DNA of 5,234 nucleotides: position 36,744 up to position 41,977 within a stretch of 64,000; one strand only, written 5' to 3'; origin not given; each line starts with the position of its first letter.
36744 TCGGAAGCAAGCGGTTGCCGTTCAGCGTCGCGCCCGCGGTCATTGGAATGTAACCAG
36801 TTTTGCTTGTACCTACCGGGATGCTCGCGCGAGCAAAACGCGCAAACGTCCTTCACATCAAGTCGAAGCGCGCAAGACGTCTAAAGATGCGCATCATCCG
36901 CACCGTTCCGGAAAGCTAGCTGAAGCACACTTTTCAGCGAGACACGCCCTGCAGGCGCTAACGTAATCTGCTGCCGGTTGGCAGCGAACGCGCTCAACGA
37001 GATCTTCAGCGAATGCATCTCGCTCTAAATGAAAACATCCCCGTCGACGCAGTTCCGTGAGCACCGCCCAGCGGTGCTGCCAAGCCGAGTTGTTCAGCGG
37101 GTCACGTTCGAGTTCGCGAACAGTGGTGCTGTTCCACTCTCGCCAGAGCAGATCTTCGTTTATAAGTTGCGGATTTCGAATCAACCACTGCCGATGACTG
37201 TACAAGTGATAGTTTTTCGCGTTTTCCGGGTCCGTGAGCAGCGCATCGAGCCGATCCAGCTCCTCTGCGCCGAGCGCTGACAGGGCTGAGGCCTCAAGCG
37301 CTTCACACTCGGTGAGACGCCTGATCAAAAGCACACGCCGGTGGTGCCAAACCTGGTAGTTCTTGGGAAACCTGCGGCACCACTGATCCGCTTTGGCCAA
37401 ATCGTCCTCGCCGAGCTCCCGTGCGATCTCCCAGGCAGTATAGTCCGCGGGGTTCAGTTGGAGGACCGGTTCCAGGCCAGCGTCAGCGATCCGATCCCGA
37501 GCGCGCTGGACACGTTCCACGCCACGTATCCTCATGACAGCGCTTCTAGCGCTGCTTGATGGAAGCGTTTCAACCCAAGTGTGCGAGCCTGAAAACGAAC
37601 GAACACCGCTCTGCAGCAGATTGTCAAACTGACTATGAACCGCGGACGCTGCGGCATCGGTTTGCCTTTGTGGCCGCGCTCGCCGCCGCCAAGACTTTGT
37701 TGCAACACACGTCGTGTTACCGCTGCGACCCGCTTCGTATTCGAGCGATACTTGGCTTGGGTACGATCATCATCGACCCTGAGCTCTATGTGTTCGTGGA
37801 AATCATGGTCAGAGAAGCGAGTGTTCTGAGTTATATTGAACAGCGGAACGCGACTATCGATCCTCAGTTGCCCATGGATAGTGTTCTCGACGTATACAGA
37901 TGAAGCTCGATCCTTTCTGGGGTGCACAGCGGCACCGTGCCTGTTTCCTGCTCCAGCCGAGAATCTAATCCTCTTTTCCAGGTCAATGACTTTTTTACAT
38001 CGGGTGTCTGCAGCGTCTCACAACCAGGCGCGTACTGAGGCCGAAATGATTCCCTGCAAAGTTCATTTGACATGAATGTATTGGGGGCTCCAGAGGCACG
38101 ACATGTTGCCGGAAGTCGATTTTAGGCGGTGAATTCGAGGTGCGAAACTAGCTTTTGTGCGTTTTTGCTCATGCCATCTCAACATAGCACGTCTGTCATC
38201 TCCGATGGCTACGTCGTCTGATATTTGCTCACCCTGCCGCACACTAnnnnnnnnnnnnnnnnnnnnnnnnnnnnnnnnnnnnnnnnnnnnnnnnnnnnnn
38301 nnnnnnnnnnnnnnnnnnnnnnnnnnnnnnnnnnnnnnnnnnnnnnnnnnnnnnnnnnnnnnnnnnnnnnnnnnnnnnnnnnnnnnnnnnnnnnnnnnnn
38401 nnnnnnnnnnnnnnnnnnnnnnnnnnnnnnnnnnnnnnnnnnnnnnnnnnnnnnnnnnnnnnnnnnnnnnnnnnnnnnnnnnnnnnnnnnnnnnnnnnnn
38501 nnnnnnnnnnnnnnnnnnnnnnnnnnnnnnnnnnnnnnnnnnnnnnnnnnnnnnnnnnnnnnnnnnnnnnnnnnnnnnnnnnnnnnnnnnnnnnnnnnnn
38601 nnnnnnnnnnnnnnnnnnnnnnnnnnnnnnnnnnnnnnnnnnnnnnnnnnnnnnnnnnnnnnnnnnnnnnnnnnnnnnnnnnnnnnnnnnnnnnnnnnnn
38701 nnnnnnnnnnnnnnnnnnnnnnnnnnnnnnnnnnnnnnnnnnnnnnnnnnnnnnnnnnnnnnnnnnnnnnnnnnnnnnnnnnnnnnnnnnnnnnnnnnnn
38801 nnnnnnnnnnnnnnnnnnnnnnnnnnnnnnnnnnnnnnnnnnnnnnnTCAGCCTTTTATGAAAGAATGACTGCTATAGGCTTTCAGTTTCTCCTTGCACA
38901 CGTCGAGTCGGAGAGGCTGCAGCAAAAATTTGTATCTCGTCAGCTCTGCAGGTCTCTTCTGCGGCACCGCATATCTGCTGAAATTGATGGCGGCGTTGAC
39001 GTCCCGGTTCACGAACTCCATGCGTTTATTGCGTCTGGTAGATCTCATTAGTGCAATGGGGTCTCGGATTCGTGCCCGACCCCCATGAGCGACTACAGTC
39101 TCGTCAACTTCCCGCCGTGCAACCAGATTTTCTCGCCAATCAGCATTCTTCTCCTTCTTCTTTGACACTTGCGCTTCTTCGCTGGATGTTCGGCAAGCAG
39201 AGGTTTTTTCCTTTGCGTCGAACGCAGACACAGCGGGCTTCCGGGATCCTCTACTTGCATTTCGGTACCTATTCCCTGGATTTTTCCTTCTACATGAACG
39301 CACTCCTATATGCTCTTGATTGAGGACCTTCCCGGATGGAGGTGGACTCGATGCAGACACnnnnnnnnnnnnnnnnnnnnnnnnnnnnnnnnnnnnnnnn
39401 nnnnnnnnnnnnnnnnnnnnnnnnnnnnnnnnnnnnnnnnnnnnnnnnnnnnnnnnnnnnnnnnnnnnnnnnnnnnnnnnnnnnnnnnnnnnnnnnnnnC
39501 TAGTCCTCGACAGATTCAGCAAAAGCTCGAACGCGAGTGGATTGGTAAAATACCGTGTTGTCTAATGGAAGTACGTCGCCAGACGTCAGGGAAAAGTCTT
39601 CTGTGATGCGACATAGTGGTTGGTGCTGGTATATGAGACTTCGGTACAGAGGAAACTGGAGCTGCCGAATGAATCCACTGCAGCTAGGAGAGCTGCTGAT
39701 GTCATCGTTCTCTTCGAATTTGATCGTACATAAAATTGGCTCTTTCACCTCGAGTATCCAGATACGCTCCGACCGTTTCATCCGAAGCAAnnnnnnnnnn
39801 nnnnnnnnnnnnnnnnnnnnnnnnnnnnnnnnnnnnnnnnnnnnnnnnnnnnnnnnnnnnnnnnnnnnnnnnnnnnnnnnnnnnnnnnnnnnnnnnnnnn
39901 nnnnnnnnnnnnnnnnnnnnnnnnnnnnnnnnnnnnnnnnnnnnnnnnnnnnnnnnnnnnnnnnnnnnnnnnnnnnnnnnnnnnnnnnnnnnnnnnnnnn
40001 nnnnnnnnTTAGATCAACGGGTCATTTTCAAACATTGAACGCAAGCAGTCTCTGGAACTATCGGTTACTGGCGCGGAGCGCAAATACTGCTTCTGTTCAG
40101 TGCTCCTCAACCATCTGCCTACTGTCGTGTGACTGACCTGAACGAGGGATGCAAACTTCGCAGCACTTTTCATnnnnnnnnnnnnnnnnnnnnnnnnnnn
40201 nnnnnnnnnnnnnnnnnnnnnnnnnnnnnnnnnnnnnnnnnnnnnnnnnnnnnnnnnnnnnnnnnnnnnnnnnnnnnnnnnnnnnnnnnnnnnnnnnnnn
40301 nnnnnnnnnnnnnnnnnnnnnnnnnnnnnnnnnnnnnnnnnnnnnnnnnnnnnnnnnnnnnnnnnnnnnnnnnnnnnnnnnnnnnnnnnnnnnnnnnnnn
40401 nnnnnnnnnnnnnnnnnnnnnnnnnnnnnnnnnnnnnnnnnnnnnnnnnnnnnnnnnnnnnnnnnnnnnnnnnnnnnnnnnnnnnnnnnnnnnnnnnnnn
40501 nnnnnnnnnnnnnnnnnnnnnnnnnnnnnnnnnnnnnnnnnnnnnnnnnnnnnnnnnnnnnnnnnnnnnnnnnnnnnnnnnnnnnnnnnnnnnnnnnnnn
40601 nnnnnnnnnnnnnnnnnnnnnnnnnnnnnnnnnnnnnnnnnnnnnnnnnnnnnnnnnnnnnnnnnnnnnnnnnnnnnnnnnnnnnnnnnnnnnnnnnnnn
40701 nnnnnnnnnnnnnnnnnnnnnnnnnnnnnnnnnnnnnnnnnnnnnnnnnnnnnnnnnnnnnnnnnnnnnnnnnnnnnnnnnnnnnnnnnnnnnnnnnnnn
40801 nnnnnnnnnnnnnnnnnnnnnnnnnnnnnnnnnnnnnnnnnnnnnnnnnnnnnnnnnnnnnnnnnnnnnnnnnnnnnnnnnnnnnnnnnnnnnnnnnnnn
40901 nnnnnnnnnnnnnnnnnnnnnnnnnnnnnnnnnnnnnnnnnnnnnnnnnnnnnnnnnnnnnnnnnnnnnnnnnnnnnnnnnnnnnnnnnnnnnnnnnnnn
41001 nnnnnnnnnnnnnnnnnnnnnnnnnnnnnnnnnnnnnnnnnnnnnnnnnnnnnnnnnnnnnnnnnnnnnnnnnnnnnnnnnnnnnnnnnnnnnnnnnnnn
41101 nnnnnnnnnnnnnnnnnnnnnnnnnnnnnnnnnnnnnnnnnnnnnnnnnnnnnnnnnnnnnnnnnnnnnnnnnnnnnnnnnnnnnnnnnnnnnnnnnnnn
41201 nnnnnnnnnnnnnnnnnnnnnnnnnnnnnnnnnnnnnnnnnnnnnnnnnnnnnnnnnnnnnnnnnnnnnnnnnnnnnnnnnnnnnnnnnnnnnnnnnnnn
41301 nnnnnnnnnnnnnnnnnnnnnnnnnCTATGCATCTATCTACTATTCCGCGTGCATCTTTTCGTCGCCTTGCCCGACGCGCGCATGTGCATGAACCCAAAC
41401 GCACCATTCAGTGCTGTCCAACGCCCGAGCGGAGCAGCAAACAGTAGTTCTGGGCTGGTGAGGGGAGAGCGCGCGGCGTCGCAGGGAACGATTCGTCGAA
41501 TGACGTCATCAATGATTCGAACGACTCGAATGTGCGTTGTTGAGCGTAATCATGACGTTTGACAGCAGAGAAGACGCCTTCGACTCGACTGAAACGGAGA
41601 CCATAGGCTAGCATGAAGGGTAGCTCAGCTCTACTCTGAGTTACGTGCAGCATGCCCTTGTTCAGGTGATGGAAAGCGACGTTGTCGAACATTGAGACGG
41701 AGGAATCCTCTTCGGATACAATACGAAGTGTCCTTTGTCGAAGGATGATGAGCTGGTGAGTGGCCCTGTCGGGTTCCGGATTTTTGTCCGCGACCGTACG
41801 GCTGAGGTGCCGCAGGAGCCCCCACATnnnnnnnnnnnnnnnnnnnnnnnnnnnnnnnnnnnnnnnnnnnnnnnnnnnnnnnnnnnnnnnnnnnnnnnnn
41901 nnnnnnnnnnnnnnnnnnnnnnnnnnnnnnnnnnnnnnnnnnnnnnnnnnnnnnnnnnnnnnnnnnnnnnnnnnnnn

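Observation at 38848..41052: Second TnpB/Fanzor-like locus (copy 2, minus strand) whose C-terminus groups with element 3 but whose RuvC-I core groups with copy 1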

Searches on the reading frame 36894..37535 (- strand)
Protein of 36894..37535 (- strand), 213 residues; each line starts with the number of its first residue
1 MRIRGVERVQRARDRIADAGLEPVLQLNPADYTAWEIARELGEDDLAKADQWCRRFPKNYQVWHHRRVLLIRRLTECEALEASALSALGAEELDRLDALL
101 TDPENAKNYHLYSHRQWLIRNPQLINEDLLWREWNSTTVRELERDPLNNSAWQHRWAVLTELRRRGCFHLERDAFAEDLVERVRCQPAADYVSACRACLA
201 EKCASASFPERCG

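Call 10: search_protein_families(library=pfam, proteins=[window:36894-37535:-], max_evalue=0.001)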
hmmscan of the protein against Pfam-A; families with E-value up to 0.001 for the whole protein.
window:36894-37535:- (213 aa): 1 family
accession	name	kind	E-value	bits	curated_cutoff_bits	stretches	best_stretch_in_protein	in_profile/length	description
PF01239.28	PPTA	-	8.6e-23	79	29.5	1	43-70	2-29/32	Protein prenyltransferase alpha subunit repeat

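Call 82: find_encoding_contigs(protein=window:36894-37535:-, flank=500, max_places=10)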
Protein window:36894-37535:- (213 aa): 23 contigs read that carry it; 10 places shown.
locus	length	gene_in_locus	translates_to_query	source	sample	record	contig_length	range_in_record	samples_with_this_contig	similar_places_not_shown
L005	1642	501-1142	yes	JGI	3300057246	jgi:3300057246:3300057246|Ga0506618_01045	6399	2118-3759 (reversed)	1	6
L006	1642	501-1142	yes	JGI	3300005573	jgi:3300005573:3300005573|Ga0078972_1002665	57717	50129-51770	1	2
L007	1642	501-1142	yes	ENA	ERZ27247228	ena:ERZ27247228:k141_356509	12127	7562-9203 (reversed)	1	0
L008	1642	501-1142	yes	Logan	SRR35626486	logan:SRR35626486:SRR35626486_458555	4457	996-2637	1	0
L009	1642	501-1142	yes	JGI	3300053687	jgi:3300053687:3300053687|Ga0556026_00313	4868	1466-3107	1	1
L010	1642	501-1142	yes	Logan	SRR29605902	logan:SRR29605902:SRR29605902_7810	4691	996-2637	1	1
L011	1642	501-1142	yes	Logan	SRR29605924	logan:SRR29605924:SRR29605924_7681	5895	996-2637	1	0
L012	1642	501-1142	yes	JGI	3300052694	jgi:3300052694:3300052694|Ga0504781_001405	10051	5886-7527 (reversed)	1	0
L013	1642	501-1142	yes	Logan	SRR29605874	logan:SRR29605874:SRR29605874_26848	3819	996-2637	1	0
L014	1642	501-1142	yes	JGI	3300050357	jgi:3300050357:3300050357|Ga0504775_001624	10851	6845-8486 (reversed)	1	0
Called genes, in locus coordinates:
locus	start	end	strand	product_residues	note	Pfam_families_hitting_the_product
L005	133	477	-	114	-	-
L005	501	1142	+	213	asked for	PF01239:PPTA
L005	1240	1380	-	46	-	-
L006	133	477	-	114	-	-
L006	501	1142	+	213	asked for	PF01239:PPTA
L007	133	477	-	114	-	-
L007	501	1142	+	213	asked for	PF01239:PPTA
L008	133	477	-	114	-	-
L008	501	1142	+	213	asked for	PF01239:PPTA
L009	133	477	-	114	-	-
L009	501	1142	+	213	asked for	PF01239:PPTA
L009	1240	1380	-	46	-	-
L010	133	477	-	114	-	-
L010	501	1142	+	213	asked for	PF01239:PPTA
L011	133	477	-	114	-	-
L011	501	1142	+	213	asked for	PF01239:PPTA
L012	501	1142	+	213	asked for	PF01239:PPTA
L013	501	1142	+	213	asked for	PF01239:PPTA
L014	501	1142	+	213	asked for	PF01239:PPTA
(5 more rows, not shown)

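Call 84: find_encoding_contigs(protein=window:36894-37535:-, flank=10000, max_places=10)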
Protein window:36894-37535:- (213 aa): 23 contigs read that carry it; 10 places shown.
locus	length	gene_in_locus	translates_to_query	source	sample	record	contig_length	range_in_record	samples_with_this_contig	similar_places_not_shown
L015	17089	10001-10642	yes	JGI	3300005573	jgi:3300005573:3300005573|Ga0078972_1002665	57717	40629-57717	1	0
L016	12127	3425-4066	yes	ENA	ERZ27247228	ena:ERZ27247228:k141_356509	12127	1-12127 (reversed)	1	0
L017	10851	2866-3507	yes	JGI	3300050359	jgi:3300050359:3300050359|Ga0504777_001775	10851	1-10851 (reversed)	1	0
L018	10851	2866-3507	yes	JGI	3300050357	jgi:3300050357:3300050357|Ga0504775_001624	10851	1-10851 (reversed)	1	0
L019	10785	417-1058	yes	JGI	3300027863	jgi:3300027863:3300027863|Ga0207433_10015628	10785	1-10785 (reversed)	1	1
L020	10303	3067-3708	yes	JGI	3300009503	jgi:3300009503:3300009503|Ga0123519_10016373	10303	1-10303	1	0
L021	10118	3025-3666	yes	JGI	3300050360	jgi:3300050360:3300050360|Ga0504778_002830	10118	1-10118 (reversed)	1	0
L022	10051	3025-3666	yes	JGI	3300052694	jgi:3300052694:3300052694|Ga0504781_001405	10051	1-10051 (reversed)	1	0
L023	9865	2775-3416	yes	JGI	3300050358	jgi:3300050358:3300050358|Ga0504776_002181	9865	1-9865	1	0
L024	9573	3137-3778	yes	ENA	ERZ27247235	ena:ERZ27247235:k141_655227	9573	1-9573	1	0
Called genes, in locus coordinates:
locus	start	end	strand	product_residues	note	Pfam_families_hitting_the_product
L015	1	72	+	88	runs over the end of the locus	-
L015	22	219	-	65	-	-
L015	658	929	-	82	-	-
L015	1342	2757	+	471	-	PF00270:DEAD, PF00271:Helicase_C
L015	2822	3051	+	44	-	-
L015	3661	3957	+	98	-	-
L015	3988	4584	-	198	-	-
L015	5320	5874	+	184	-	-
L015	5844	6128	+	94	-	-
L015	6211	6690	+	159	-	-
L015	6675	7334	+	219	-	-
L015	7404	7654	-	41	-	-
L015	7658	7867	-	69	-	-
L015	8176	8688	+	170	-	-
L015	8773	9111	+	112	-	-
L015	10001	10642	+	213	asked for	PF01239:PPTA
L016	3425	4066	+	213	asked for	PF01239:PPTA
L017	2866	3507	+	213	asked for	PF01239:PPTA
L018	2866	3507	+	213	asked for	PF01239:PPTA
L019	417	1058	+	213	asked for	PF01239:PPTA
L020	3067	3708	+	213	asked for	PF01239:PPTA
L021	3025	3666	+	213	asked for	PF01239:PPTA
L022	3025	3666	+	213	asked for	PF01239:PPTA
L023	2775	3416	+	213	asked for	PF01239:PPTA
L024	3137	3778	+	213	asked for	PF01239:PPTA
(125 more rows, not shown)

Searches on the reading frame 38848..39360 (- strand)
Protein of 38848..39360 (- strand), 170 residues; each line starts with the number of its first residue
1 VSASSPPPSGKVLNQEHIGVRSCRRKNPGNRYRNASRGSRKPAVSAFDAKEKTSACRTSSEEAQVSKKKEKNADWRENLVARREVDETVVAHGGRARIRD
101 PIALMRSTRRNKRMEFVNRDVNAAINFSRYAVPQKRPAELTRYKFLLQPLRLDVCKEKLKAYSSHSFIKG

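Call 5: search_protein_families(library=pfam, proteins=[window:38848-39360:-], max_evalue=1)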
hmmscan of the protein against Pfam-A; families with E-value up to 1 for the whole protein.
window:38848-39360:- (170 aa): 0 families

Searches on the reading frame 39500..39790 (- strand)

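Call 5: search_protein_families(library=pfam, proteins=[window:39500-39790:-], max_evalue=1)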
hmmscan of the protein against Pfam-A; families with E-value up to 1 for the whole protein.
window:39500-39790:- (96 aa): 1 family
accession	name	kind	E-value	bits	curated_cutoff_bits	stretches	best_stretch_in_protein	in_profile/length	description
PF06734.18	UL97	-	0.13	12.6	25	1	21-91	35-102/187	UL97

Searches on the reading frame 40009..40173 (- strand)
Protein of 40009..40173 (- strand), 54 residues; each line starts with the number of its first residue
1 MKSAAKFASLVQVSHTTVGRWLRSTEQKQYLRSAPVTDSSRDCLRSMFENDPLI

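Call 5: search_protein_families(library=pfam, proteins=[window:40009-40173:-], max_evalue=1)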
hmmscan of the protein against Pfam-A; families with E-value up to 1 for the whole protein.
window:40009-40173:- (54 aa): 3 families
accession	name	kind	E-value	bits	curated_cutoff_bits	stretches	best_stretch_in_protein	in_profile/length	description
PF01047.28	MarR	-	0.084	13.2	24.6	1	4-40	20-56/59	MarR family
PF00536.37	SAM_1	-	0.14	12.9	23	1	13-49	3-39/64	SAM domain (Sterile alpha motif)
PF24691.1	TreTu_C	-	0.17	13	27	1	16-42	2-28/100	TreTu toxin, C-terminal domain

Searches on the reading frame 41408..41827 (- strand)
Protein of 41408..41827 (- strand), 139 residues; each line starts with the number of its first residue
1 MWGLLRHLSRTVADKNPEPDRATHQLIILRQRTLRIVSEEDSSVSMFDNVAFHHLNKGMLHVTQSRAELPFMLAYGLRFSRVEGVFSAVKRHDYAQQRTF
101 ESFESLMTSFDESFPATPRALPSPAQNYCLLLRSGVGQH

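Call 68: search_protein_families(library=pfam, proteins=[window:41408-41827:-], max_evalue=10)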
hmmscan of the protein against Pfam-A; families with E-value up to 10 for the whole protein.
window:41408-41827:- (139 aa): 1 family
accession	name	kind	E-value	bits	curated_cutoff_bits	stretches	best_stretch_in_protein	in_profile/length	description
PF13358.12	DDE_3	-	0.069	13.4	28.6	1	42-106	80-145/146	DDE superfamily endonuclease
